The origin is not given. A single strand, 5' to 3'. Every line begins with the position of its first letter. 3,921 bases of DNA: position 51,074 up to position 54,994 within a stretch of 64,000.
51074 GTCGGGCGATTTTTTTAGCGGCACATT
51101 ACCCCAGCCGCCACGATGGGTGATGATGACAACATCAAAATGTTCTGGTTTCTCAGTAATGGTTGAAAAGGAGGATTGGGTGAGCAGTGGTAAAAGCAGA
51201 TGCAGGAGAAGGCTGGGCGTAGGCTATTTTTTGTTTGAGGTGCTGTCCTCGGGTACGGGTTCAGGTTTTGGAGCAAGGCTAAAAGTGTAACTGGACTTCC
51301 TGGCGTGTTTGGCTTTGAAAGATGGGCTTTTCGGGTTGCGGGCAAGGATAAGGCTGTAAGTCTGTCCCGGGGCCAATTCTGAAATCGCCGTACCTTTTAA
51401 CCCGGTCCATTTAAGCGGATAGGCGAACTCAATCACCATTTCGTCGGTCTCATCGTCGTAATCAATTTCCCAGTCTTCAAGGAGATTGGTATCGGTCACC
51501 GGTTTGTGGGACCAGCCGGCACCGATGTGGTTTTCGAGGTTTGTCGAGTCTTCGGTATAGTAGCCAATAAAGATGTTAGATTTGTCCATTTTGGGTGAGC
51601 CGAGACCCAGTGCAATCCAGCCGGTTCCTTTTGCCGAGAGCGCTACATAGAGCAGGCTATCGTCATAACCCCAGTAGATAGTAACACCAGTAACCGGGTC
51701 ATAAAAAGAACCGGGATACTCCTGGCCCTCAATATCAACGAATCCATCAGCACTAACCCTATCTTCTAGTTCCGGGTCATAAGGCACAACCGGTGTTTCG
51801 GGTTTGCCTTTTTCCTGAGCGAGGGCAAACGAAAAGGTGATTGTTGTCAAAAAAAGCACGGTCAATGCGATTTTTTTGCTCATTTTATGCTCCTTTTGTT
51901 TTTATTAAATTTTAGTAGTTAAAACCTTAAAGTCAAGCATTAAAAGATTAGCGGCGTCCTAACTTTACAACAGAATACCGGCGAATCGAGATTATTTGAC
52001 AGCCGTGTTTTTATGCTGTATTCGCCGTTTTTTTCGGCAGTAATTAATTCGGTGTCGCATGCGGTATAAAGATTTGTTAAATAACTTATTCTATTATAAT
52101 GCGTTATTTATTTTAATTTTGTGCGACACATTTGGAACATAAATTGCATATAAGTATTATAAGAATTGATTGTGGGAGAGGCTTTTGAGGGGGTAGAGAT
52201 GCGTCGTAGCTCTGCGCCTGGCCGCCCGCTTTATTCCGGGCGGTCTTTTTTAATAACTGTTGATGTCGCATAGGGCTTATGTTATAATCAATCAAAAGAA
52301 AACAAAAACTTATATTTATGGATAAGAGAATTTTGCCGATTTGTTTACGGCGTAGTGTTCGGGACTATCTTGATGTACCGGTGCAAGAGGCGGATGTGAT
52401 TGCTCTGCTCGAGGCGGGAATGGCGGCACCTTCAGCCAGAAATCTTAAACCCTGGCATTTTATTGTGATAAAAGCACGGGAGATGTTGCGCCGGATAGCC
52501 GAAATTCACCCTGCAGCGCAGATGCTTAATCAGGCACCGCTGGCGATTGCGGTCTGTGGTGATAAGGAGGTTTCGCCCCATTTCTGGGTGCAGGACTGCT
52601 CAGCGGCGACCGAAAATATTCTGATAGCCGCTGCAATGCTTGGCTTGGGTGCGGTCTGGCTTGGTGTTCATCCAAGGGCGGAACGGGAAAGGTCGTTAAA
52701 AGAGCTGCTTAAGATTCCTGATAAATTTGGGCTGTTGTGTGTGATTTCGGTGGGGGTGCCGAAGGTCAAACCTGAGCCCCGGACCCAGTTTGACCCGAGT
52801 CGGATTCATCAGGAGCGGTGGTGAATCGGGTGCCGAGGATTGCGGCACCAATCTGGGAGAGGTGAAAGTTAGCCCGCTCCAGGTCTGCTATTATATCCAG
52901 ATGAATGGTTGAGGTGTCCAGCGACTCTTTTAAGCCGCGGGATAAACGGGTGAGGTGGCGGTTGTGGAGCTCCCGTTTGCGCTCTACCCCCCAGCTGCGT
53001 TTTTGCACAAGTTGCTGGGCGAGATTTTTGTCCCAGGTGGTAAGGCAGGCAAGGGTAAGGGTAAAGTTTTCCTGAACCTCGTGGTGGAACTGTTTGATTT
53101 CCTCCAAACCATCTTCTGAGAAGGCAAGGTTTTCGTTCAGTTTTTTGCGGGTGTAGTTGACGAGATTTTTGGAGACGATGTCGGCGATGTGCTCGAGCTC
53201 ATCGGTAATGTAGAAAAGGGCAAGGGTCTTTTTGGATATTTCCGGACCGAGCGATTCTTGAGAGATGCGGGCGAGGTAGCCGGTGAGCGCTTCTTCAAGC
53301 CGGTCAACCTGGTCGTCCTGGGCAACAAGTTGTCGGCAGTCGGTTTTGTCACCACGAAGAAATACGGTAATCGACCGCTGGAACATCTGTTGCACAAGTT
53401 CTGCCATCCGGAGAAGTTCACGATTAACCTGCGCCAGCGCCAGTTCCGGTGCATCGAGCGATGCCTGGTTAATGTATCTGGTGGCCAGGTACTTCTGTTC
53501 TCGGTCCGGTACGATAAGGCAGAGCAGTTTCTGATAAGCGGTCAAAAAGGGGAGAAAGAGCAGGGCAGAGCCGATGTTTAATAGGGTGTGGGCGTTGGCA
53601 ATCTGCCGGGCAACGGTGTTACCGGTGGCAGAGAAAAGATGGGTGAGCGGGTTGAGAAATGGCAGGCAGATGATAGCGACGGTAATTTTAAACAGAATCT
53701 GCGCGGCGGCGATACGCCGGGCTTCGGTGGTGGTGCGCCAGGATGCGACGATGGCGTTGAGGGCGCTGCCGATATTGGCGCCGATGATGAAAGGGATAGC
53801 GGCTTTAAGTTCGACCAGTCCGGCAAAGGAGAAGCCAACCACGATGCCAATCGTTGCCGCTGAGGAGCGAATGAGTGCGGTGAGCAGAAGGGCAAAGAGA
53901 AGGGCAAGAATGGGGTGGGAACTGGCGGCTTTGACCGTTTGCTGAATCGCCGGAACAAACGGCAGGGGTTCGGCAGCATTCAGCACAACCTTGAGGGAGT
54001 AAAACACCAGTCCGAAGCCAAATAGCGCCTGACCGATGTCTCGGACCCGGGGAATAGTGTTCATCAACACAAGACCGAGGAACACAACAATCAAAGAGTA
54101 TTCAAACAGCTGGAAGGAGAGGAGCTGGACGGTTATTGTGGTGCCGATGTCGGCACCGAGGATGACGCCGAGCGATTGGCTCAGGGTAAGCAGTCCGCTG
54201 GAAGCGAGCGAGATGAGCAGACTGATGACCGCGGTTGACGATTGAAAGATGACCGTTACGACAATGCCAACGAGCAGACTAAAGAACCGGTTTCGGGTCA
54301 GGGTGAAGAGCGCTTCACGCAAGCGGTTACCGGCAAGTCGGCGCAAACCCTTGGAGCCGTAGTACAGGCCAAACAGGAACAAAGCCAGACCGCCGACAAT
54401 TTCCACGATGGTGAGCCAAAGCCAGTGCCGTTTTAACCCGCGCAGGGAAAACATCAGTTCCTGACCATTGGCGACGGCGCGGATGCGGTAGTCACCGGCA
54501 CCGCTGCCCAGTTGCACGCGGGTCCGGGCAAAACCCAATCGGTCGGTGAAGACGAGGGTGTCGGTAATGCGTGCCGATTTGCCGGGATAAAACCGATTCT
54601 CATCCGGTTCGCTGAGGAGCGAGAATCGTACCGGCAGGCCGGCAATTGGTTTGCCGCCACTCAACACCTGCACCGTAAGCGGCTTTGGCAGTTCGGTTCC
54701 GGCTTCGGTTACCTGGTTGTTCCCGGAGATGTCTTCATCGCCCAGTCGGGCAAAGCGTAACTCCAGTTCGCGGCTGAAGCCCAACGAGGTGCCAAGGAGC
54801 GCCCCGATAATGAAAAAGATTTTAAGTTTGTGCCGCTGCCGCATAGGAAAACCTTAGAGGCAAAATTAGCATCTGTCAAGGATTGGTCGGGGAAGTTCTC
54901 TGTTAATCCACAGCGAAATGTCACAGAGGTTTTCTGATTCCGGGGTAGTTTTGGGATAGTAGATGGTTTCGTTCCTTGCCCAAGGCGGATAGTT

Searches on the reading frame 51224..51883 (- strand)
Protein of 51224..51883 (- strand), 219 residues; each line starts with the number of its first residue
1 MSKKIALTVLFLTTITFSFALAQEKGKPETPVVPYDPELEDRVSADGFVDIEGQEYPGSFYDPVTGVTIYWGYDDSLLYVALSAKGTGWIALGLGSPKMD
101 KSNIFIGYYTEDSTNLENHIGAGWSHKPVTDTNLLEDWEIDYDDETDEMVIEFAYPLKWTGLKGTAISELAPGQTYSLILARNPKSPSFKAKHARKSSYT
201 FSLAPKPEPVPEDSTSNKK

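Call 79: search_protein_families(library=pfam, proteins=[window:51224-51883:-], max_evalue=0.0001)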
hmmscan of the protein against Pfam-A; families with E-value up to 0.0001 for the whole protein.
window:51224-51883:- (219 aa): 1 family
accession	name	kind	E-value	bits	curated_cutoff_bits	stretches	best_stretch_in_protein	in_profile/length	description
PF03351.22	DOMON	-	2.4e-06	28.2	32.7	1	67-181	5-122/124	DOMON domain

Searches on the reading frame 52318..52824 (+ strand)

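Call 79: search_protein_families(library=pfam, proteins=[window:52318-52824:+], max_evalue=0.0001)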
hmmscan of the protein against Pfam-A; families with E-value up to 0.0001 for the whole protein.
window:52318-52824:+ (168 aa): 2 families
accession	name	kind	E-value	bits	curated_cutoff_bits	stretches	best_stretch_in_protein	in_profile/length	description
PF00881.29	Nitroreductase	-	6.4e-26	92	23.5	2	11-62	4-55/167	Nitroreductase family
PF14512.11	TM1586_NiRdase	-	5.1e-08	33.2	27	0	29-53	162-186/215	Putative TM nitroreductase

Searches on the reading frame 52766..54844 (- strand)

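Call 79: search_protein_families(library=pfam, proteins=[window:52766-54844:-], max_evalue=0.0001)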
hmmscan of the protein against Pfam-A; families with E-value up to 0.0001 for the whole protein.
window:52766-54844:- (692 aa): 2 families
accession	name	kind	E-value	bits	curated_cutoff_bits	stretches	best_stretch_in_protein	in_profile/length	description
PF02690.20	Na_Pi_cotrans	-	8.7e-53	178.5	29.1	2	155-286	1-134/137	Na+/Pi-cotransporter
PF01895.24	PhoU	-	2.7e-19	69.7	23.5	1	477-557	1-82/89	PhoU domain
